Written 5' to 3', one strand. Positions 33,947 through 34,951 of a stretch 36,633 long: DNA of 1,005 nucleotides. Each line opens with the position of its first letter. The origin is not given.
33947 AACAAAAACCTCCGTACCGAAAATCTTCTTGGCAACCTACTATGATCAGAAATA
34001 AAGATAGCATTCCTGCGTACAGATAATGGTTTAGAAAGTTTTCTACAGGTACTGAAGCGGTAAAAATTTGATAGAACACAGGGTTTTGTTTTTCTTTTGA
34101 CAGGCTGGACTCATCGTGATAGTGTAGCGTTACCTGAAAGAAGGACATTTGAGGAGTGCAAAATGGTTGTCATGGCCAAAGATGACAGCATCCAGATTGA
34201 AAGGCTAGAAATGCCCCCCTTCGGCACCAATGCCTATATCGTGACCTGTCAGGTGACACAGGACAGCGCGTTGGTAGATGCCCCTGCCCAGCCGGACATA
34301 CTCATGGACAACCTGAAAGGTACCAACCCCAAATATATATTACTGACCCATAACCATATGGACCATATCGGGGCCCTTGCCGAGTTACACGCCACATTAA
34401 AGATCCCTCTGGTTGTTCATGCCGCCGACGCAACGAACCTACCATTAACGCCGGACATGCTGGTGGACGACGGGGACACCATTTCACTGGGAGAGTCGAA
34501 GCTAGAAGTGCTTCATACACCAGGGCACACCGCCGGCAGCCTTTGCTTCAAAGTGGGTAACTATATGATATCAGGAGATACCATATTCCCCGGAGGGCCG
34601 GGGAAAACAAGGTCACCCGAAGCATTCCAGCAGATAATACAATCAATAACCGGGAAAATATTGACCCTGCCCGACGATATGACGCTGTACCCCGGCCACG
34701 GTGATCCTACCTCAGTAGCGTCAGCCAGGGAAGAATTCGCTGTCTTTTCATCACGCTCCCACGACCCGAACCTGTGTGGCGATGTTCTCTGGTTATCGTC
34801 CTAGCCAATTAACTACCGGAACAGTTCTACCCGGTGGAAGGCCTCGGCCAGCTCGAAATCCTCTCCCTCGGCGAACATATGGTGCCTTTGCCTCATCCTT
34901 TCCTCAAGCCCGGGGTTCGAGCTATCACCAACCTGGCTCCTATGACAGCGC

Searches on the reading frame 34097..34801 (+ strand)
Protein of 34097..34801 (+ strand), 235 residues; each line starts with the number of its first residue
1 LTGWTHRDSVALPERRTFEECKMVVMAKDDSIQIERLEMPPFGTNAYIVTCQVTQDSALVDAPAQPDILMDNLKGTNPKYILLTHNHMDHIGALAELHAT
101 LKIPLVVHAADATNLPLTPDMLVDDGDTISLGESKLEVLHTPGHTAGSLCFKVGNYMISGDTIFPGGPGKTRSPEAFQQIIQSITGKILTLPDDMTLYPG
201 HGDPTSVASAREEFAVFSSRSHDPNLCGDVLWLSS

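Call 36: search_protein_families(library=pfam, proteins=[window:34097-34801:+], max_evalue=0.00001)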
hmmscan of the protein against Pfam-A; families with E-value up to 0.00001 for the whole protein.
window:34097-34801:+ (235 aa): 1 family
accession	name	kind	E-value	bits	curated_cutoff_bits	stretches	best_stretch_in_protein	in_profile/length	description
PF00753.33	Lactamase_B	-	1.5e-19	71.2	22.7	1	40-201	2-196/196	Metallo-beta-lactamase superfamily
